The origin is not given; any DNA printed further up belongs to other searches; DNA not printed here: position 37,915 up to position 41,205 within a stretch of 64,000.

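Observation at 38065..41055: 996-aa protein anchored by TM helices at both ends, carrying three CBM4/9-like modules and no catalytic domain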

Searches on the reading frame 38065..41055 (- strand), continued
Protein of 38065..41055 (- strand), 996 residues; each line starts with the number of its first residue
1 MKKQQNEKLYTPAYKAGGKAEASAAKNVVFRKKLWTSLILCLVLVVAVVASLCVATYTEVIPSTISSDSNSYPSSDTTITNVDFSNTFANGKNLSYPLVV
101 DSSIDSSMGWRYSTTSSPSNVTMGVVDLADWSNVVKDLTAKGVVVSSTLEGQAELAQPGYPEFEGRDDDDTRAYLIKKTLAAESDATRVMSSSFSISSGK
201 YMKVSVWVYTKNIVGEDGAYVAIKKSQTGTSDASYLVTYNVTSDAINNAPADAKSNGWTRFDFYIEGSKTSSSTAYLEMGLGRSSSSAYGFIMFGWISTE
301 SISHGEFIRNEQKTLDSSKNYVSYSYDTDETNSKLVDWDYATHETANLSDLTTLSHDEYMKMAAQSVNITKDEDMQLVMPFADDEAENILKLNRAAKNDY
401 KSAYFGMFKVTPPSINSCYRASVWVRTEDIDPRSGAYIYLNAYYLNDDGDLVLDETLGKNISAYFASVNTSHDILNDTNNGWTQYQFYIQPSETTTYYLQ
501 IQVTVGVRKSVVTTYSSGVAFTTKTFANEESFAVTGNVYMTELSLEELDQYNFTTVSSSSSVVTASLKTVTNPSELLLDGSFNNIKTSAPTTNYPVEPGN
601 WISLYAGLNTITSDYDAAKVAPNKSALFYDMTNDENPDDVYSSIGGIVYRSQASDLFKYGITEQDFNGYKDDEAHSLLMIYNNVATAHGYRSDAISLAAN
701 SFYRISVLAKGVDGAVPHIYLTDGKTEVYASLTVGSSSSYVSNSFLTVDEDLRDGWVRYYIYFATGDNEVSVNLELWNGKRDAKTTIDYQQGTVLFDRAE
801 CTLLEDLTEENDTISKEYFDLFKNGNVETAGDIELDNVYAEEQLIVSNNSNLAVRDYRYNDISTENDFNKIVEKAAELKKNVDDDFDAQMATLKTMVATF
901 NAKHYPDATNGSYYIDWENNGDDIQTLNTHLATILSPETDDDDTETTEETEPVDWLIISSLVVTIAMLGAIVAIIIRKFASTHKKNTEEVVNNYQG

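Call 39: find_encoding_contigs(protein=P0005, flank=8000, max_places=2)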
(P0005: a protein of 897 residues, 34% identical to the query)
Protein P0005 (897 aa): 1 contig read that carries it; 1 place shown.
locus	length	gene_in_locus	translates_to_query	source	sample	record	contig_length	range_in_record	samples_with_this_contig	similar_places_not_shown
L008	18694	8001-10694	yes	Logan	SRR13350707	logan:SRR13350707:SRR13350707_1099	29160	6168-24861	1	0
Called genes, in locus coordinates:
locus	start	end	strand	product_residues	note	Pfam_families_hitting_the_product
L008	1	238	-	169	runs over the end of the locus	PF02545:Maf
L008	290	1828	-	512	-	PF02541:Ppx-GppA, PF21447:Ppx-GppA_III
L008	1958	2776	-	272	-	PF04060:FeS, PF25160:LdpA_Fe-S-bd (weak), PF12838:Fer4_7 (weak), PF00037:Fer4 (weak), PF12837:Fer4_6 (weak), PF12838:Fer4_7, PF14697:Fer4_21, PF13187:Fer4_9, +7 more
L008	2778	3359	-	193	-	PF02508:Rnf-Nqr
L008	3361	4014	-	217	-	PF02508:Rnf-Nqr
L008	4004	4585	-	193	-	-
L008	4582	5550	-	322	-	PF03116:NQR2_RnfD_RnfE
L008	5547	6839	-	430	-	PF13375:RnfC_N, PF01512:Complex1_51K, PF10531:SLBB, PF13534:Fer4_17 (faint), PF00037:Fer4 (faint), PF12838:Fer4_7, PF13187:Fer4_9 (weak), PF13237:Fer4_10, +3 more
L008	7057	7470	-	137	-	PF01925:TauE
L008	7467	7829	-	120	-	PF01925:TauE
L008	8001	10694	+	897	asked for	-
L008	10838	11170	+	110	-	-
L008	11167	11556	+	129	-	PF00364:Biotin_lipoyl, PF25917:BSH_RND (weak), PF25973:BSH_CzcB (faint), PF25984:BSH_YknX (weak)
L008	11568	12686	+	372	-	PF03977:OAD_beta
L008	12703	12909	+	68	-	-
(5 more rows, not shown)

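Call 40: find_encoding_contigs(protein=P0007, flank=8000, max_places=2)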
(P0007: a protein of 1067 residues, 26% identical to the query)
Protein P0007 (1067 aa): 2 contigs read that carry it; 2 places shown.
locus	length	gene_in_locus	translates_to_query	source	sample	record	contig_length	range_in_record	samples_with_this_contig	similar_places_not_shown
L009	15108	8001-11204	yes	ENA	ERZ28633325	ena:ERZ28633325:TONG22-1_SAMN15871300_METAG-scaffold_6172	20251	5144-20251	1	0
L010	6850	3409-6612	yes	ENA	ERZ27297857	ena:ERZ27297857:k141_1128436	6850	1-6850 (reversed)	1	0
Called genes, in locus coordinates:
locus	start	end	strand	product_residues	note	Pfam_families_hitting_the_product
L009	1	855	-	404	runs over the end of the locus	PF00579:tRNA-synt_1b, PF22421:SYY_C-terminal, PF01479:S4 (weak)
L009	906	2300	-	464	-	PF00370:FGGY_N, PF02782:FGGY_C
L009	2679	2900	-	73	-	-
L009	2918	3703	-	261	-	PF01656:CbiA, PF02374:ArsA_ATPase, PF06564:CBP_BcsQ (faint), PF09140:MipZ, PF10609:ParA, PF13614:AAA_31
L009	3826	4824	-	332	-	PF06723:MreB_Mbl, PF14450:FtsA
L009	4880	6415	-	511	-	PF02541:Ppx-GppA, PF21447:Ppx-GppA_III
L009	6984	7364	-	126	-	PF01925:TauE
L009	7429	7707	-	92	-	PF01925:TauE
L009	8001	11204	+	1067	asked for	PF02018:CBM_4_9 (weak)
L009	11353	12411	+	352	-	PF03033:Glyco_transf_28, PF13528:Glyco_trans_1_3 (faint), PF04101:Glyco_tran_28_C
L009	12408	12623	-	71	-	-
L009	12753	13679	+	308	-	PF08279:HTH_11, PF13280:WYL, PF25583:WCX (weak)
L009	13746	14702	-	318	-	PF01210:NAD_Gly3P_dh_N, PF07479:NAD_Gly3P_dh_C, PF20618:GPD_NAD_C_bact (faint)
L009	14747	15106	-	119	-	?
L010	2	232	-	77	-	?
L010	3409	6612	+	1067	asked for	PF02018:CBM_4_9 (weak)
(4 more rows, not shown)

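Call 41: find_encoding_contigs(protein=P0163, flank=8000, max_places=2)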
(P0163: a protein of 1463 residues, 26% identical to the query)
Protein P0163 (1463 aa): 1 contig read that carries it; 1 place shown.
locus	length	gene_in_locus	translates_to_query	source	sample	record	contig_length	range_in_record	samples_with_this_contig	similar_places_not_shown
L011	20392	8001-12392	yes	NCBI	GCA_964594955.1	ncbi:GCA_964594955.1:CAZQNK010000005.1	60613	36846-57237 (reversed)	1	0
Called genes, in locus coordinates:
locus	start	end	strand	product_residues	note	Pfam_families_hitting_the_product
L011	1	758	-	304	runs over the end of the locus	PF00215:OMPdecase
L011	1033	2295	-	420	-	PF01979:Amidohydro_1, PF12890:DHOase, PF07969:Amidohydro_3 (weak)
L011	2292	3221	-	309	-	PF02729:OTCace_N, PF00185:OTCace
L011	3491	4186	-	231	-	PF00149:Metallophos, PF12850:Metallophos_2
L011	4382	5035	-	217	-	-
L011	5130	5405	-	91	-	-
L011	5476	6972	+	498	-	PF01943:Polysacc_synt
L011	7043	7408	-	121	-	PF01925:TauE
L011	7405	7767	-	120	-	PF01925:TauE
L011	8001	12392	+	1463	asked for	-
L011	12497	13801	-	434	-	PF17125:Methyltr_RsmF_N, PF01189:Methyltr_RsmB-F, PF17126:RsmF_methylt_CI (weak), PF13636:Methyltranf_PUA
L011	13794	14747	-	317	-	PF00929:RNase_T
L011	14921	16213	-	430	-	PF02403:Seryl_tRNA_N, PF00587:tRNA-synt_2b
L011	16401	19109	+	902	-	PF00122:E1-E2_ATPase, PF00702:Hydrolase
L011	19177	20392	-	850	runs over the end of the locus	PF00521:DNA_topoisoIV, PF03989:DNA_gyraseA_C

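Call 42: find_encoding_contigs(protein=P0164, flank=6000, max_places=1)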
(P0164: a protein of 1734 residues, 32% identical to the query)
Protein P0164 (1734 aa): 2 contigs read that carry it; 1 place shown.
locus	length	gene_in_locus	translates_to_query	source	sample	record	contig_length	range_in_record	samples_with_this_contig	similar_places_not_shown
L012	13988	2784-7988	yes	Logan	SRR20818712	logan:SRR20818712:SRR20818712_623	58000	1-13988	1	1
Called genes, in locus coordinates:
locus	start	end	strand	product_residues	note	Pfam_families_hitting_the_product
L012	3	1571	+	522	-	?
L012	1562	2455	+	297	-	PF02423:OCD_Mu_crystall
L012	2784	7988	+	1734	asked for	-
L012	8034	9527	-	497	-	PF01943:Polysacc_synt, PF03023:MurJ, PF13440:Polysacc_synt_3 (weak)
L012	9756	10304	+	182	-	PF07155:ECF-ribofla_trS, PF12822:ECF_trnsprt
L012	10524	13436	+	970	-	PF02837:Glyco_hydro_2_N, PF02836:Glyco_hydro_2_C, PF02929:Bgal_small_N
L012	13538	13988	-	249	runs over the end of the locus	PF02517:Rce1-like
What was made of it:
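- One family member (L012) lacks the pair (call 42).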

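Call 43: find_encoding_contigs(protein=P0165, flank=6000, max_places=1)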
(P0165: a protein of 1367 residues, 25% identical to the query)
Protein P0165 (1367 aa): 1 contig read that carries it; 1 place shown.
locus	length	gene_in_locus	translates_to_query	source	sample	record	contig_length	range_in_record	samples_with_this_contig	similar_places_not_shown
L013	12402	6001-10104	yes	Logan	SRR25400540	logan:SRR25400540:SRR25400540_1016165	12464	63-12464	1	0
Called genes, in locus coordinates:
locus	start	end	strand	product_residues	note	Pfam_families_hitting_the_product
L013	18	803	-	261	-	PF04060:FeS, PF13237:Fer4_10 (weak), PF12838:Fer4_7, PF13187:Fer4_9, PF14697:Fer4_21, PF00037:Fer4, PF12797:Fer4_2 (weak), PF13187:Fer4_9, +6 more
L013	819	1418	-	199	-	-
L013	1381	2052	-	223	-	-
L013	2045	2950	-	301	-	PF03116:NQR2_RnfD_RnfE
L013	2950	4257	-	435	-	PF05896:NQRA_N, PF13375:RnfC_N, PF01512:Complex1_51K, PF12838:Fer4_7 (weak), PF13187:Fer4_9 (weak), PF13237:Fer4_10 (faint)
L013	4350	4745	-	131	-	PF01925:TauE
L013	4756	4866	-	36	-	-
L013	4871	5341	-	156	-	PF01925:TauE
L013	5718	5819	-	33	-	-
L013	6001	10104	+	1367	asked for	-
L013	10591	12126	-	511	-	PF01554:MatE, PF01943:Polysacc_synt, PF03023:MurJ (weak)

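Call 44: find_encoding_contigs(protein=P0158, flank=6000, max_places=1)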
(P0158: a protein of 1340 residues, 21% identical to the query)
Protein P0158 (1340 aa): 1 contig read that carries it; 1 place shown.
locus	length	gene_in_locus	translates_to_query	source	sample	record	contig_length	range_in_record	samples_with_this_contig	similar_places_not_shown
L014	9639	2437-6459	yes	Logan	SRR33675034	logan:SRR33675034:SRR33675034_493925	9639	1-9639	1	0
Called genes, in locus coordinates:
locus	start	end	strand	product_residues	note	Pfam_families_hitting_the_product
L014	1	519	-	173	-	?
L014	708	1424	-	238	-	PF00483:NTP_transferase, PF12804:NTP_transf_3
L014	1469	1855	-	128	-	PF01925:TauE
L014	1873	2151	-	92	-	PF01925:TauE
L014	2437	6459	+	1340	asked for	-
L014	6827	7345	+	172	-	PF13302:Acetyltransf_3 (faint), PF00583:Acetyltransf_1, PF13508:Acetyltransf_7, PF13673:Acetyltransf_10 (weak)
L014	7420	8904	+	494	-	PF01943:Polysacc_synt, PF03023:MurJ (weak)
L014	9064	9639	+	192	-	?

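Call 48: predict_structure(alignment_id=A2)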
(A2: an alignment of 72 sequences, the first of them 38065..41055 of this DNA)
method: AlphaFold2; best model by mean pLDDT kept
length: 996 residues; sequences in the alignment: 72
mean_pLDDT: 80.0   pTM: 0.66
mean pLDDT of the five models: 80.0, 79.7, 79.1, 79.0, 76.8
residues with pLDDT >= 90: 344; 70-90: 437; 50-70: 130; < 50: 85
segments of 3 or more residues with pLDDT < 50: 1-26, 58-68, 339-346, 458-461, 939-954, 983-996
pLDDT, mean of each block of 10 residues (from residue 1): 34 38 51 73 80 62 41 74 82 79 65 86 93 92 86 86 85 94 91 91 96 90 89 88 91 93 90 92 87 94 94 86 79 52 49 92 95 93 84 84 84 80 93 86 86 66 83 94 93 84 82 68 63 83 84 82 81 79 77 79 86 75 59 52 87 87 88 87 93 94 94 94 92 72 76 88 90 96 88 95 79 78 67 60 73 86 80 89 87 89 85 91 92 76 37 58 79 75 42 32
secondary structure, 60 per line:
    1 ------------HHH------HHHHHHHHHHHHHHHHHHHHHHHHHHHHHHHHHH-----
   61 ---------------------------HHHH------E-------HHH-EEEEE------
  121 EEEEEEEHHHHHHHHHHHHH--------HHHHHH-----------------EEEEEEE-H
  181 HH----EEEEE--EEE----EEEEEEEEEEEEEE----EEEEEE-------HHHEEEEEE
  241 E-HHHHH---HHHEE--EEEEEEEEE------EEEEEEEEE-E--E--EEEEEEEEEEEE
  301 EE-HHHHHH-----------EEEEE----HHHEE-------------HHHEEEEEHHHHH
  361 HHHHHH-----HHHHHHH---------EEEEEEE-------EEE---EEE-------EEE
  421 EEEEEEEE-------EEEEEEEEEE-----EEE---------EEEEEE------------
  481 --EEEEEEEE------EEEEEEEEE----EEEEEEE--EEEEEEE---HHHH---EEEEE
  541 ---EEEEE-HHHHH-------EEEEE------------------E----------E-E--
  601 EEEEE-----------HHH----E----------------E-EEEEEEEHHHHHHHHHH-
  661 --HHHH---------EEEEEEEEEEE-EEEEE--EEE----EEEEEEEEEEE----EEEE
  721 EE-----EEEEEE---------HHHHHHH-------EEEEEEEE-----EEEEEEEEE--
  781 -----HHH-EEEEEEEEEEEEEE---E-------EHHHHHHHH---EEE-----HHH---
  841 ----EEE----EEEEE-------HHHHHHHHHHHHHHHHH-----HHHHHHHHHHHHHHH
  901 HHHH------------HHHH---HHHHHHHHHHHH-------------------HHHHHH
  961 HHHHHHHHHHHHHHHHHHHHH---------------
elements in order (helices of 4 or more, strands of 3 or more residues): H22-55 H88-91 E110-114 E121-127 H128-140 H149-154 E172-178 E187-191 E194-196 E201-214 E219-224 E235-241 H243-247 E258-266 E273-281 E289-302 H304-309 E321-325 E351-355 H356-366 H372-378 E388-394 E402-404 E408-410 E418-428 E436-445 E451-453 E463-468 E483-490 E497-505 E510-516 E519-525 H529-532 E536-540 E544-548 H550-554 E562-566 E601-605 E643-649 H650-659 H663-666 E676-686 E688-692 E695-697 E702-712 E717-722 E728-733 H743-749 E757-764 E770-778 E790-803 H816-823 E827-829 E845-847 E852-856 H864-880 H886-904 H917-920 H924-935 H955-981
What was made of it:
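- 40888..40956 (-): N-terminal transmembrane helix, aa 34-56 (probable uncleaved signal anchor). The model has a helix at 22-55 (call 48).
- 39400..40023 (-): Module 2, aa 345-552: diverged beta-sandwich of the same type, with a different N-terminal third. Model strands 351-548 (call 48).
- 38251..38637 (-): Stalk domain, aa 807-935: short strands plus three helices. Model helices 864-880, 886-904 and 924-935, pLDDT about 75-92 (call 48).
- On Pfam CBM_4_9 (PF02018): AF2 model pLDDT 80 (call 48).
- Checked: Residues 939-954 have pLDDT below 50 (call 48).
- Fold: AF2 pLDDT 80, pTM 0.66 (call 48).
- Tried and rejected: It was replaced by a model from 72 sequences (call 48).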

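Call 50: fold_search(model_id=the predicted structure, library=pdb)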
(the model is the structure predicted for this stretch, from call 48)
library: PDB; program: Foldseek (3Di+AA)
matches with E <= 10: 1204; with E <= 0.001: 134
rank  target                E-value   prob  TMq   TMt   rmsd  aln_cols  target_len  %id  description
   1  4w8j                  2.5e-13  1.00  0.10  0.10  25.3       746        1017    8  Structure of the full-length insecticidal protein Cry1Ac reveals intriguing details of toxin packaging into in vivo form (released 2014-09-17)
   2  8w7n                  2.9e-12  1.00  0.11  0.11  25.3       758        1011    9  Crystal structure of the in-cell Cry1Aa purified from Bacillus thuringiensis (released 2024-03-06)
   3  9h9a                  2.7e-11  1.00  0.10  0.09  26.9       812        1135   11  native structure of the full-length pesticidal protein Cry8Ba2, from crystals formed in vivo (form 1) (released 2025-12-03)
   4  9qxq                  6.0e-11  1.00  0.10  0.09  25.1       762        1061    9  native structure of full-length pesticidal protein Cry1Ca18 at pH9, from crystals formed in vivo (released 2026-02-11)
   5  5b4x_A                5.3e-10  1.00  0.10  0.14  30.6       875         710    8  Crystal structure of the ApoER2 ectodomain in complex with the Reelin R56 fragment (released 2017-04-26)
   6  8a19_A                7.7e-10  1.00  0.13  0.10  23.2       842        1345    8  Structure of a leucinostatin derivative determined by host lattice display : L1E4V1 construct (released 2022-12-07)
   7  6qfk_A                1.1e-09  1.00  0.14  0.11  22.7       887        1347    8  EngBF DARPin Fusion 4b G10 (released 2019-11-06)
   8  8a1a_A                1.4e-09  1.00  0.12  0.10  23.4       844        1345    8  Structure of a leucinostatin derivative determined by host lattice display : L1F11V1 construct (released 2022-12-07)
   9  6qfo                  4.9e-09  1.00  0.14  0.11  24.4       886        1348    8  EngBF DARPin Fusion 9b 3G124 (released 2019-11-06)
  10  3ecq_B                5.7e-09  1.00  0.13  0.10  20.6       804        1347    8  Endo-alpha-N-acetylgalactosaminidase from Streptococcus pneumoniae: SeMet structure (released 2008-09-09)
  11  4xup_B                6.0e-09  1.00  0.12  0.30  13.5       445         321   11  Structure of the N-terminal CBM22-1-CBM22-2 tandem domain from Paenibacillus barcinonensis Xyn10C (released 2015-06-03)
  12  5b4x_C                6.0e-09  1.00  0.12  0.16  25.2       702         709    9  Crystal structure of the ApoER2 ectodomain in complex with the Reelin R56 fragment (released 2017-04-26)
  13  4xup_F                6.7e-09  1.00  0.14  0.31  11.7       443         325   10  Structure of the N-terminal CBM22-1-CBM22-2 tandem domain from Paenibacillus barcinonensis Xyn10C (released 2015-06-03)
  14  4xup_A                1.2e-08  1.00  0.18  0.42   8.7       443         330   11  Structure of the N-terminal CBM22-1-CBM22-2 tandem domain from Paenibacillus barcinonensis Xyn10C (released 2015-06-03)
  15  4xup_D                1.2e-08  1.00  0.13  0.30  13.7       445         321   11  Structure of the N-terminal CBM22-1-CBM22-2 tandem domain from Paenibacillus barcinonensis Xyn10C (released 2015-06-03)
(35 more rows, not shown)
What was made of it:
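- Closest known: CBM_4_9 / CenC-like carbohydrate-binding modules. Same: Foldseek match to the CBM22-1/CBM22-2 tandem (call 50).
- Closest known: Bacteroides surface glycan-binding proteins. Same: It appears as a structural hit (call 50).
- Closest known: C-terminal pro-domain of three-domain Cry protoxins. Same: It alternates CBM-like beta-rolls and helical bundles (call 50).
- Foldseek PDB hits to the CBM22 tandem 4xup, Cry protoxins, reelin, GH101 accessory domains and SGBP-B (call 50). Foldseek hits include SGBP-B and the xylanase CBM22 tandem (call 50).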
